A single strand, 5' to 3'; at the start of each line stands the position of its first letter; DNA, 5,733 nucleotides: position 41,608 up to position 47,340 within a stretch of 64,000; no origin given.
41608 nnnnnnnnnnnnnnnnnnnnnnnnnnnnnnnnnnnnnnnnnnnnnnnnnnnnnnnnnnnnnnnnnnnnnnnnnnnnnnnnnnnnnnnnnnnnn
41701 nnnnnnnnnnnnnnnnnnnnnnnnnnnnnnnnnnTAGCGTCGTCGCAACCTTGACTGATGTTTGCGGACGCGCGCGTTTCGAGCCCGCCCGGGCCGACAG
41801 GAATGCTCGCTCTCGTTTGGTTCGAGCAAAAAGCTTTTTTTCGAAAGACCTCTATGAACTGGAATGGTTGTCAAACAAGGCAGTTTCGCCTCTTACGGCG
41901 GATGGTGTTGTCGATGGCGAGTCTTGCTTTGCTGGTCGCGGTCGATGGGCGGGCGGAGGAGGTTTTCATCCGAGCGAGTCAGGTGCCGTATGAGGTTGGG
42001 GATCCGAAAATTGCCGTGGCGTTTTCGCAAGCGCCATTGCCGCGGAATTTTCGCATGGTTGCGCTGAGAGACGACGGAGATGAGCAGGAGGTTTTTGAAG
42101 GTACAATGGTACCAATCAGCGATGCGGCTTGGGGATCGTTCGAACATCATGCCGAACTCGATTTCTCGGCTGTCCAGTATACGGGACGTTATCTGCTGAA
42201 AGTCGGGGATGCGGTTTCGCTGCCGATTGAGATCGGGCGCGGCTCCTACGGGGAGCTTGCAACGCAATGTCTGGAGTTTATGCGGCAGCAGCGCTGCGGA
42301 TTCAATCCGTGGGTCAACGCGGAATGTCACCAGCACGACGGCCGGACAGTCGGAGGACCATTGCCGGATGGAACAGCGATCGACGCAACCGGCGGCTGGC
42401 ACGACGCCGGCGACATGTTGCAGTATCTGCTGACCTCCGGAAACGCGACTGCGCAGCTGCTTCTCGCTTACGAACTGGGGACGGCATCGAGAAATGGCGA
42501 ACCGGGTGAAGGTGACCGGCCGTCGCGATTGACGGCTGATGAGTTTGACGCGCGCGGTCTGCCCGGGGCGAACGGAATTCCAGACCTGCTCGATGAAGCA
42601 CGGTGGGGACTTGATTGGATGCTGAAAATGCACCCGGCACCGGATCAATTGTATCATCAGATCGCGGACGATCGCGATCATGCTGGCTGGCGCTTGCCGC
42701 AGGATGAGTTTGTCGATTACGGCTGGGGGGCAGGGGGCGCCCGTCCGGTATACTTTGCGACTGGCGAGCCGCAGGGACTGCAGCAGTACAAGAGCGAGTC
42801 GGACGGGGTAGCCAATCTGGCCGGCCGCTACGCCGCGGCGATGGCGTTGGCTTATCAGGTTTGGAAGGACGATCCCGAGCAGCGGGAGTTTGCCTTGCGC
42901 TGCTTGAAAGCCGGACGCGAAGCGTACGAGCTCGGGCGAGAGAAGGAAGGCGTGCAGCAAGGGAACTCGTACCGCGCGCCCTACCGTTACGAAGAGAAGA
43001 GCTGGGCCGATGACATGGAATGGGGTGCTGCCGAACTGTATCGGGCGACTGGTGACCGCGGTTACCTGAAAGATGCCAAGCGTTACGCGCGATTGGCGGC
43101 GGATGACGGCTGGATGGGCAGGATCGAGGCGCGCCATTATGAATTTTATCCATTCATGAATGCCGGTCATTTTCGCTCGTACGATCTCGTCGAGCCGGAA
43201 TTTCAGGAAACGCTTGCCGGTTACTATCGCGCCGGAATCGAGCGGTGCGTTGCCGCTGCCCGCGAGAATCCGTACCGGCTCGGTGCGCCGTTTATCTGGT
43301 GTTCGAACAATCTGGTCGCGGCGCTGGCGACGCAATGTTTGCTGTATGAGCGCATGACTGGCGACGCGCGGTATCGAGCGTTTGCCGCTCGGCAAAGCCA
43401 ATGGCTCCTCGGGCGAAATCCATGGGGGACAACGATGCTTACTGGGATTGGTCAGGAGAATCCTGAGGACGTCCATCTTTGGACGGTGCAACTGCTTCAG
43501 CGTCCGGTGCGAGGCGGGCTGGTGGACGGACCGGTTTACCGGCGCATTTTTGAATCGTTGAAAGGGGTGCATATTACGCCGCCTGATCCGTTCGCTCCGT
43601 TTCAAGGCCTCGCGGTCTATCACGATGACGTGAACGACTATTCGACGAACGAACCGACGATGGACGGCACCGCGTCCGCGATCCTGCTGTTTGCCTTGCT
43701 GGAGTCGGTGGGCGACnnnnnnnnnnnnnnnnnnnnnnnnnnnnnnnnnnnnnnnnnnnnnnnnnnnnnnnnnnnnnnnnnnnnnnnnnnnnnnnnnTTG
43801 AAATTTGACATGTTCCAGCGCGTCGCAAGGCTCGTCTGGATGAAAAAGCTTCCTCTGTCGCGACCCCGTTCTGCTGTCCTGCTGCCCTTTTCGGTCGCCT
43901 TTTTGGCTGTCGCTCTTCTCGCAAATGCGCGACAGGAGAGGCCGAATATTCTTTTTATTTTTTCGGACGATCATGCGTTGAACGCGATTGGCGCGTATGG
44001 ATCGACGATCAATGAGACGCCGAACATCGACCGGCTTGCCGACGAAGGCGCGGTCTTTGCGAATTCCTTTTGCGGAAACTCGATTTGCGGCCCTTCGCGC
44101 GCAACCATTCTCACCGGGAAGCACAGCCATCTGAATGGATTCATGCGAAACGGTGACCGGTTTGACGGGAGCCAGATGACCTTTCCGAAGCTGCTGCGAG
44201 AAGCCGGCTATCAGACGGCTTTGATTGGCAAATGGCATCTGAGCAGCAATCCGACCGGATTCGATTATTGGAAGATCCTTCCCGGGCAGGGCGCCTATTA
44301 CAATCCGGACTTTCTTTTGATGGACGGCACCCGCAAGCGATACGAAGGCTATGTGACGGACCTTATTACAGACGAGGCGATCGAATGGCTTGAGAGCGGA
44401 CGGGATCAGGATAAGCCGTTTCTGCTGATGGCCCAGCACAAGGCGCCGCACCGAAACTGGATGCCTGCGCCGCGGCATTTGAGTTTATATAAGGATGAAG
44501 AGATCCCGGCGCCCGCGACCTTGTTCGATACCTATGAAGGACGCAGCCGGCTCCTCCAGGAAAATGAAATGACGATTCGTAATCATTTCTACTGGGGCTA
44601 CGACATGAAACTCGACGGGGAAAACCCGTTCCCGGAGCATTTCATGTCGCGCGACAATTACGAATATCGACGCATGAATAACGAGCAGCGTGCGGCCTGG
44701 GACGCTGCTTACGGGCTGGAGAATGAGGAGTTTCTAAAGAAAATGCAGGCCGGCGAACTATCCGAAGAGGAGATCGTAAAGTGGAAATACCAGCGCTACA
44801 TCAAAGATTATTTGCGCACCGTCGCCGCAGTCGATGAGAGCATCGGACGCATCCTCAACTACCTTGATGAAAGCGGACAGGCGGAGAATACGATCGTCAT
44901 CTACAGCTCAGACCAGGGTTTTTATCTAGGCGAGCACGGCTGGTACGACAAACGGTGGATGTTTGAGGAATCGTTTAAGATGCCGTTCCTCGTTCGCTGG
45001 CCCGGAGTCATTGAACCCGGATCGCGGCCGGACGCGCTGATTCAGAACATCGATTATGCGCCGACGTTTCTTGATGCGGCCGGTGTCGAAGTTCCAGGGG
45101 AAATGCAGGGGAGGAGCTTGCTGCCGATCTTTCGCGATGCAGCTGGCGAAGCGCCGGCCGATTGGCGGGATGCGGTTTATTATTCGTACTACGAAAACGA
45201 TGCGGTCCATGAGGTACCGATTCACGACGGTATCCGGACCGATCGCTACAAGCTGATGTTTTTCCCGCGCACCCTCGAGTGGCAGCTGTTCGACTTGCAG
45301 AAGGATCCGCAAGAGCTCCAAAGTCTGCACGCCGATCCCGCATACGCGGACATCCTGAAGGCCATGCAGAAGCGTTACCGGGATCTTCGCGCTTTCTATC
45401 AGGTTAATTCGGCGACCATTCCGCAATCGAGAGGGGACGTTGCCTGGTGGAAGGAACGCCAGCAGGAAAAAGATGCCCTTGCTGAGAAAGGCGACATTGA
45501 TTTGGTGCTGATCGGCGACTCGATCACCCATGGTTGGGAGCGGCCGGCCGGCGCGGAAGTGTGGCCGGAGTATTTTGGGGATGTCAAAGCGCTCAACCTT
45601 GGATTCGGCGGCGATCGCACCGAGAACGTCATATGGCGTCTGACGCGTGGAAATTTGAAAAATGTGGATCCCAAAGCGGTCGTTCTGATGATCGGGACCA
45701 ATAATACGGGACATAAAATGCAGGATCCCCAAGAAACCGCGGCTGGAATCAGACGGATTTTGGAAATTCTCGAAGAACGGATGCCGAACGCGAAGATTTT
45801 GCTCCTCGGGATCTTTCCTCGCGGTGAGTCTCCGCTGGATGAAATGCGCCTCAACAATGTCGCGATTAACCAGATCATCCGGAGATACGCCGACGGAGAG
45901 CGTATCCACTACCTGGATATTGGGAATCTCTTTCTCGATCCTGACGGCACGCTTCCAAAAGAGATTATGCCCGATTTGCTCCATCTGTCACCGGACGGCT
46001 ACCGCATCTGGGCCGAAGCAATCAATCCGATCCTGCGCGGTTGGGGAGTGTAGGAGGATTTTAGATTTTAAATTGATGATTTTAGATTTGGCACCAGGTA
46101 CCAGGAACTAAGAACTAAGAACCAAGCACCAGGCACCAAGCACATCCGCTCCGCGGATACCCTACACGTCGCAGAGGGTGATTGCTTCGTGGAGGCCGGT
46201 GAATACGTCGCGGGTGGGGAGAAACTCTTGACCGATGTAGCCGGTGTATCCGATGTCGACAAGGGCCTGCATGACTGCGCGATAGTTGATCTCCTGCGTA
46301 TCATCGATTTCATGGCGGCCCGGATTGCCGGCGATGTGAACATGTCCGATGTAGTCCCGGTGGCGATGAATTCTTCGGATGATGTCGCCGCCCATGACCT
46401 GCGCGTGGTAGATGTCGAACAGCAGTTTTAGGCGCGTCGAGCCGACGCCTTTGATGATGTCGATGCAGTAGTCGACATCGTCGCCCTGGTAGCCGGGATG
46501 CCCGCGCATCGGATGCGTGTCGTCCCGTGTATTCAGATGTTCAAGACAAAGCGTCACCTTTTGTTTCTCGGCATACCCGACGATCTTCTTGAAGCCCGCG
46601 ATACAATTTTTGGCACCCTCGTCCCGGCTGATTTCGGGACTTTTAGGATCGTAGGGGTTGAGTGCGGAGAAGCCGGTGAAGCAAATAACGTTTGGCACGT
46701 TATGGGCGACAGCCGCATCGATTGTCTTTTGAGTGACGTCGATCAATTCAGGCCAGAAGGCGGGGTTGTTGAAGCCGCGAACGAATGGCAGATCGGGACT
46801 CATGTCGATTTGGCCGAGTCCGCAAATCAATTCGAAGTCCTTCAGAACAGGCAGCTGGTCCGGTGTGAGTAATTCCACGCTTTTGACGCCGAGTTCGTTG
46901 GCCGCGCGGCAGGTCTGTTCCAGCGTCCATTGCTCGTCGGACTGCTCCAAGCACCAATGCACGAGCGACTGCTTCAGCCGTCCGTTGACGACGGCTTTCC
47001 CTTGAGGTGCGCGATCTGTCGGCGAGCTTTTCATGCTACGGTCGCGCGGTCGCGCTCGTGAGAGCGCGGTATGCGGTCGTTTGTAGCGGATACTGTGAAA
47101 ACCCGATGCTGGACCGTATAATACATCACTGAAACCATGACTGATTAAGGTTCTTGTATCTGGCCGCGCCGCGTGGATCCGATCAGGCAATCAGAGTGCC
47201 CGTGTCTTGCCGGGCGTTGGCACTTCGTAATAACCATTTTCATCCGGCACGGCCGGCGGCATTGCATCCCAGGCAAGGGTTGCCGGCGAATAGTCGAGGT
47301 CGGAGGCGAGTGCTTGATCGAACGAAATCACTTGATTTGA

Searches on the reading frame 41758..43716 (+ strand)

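Call 49: search_protein_families(library=pfam, proteins=[window:41758-43716:+], max_evalue=0.001)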
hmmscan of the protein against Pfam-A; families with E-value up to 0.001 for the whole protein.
window:41758-43716:+ (653 aa): 2 families
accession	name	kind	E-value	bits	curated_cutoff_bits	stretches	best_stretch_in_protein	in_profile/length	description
PF00759.25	Glyco_hydro_9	-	4.8e-80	270.4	27.7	1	164-643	1-442/444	Glycosyl hydrolase family 9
PF02927.20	CelD_N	-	1.8e-09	38.7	24.6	1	71-152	6-84/86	Cellulase N-terminal ig-like domain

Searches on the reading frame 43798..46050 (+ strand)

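Call 49: search_protein_families(library=pfam, proteins=[window:43798-46050:+], max_evalue=0.001)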
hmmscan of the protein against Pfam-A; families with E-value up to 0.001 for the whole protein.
window:43798-46050:+ (751 aa): 5 families
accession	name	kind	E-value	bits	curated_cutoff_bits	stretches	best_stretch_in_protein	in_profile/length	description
PF16347.10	SGSH_C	-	1.5e-57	194.6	29.3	1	378-531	1-152/154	N-sulphoglucosamine sulphohydrolase, C-terminal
PF00884.28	Sulfatase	-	1.3e-54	186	25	1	49-430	1-301/301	Sulfatase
PF13472.12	Lipase_GDSL_2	-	4.3e-31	109.2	32.9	1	572-737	2-178/178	GDSL-like Lipase/Acylhydrolase family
PF00657.28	Lipase_GDSL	-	1.1e-15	58.8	23.6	1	569-742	1-208/208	GDSL-like Lipase/Acylhydrolase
PF01663.27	Phosphodiest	-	5.3e-07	30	23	0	338-376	184-222/342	Type I phosphodiesterase / nucleotide pyrophosphatase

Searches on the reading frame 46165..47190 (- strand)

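Call 49: search_protein_families(library=pfam, proteins=[window:46165-47190:-], max_evalue=0.001)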
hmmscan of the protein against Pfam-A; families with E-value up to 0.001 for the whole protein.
window:46165-47190:- (342 aa): 1 family
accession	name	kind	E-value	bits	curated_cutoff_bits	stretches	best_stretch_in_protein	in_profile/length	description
PF01261.30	AP_endonuc_2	-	2.7e-25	90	31.1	1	96-322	3-228/249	Xylose isomerase-like TIM barrel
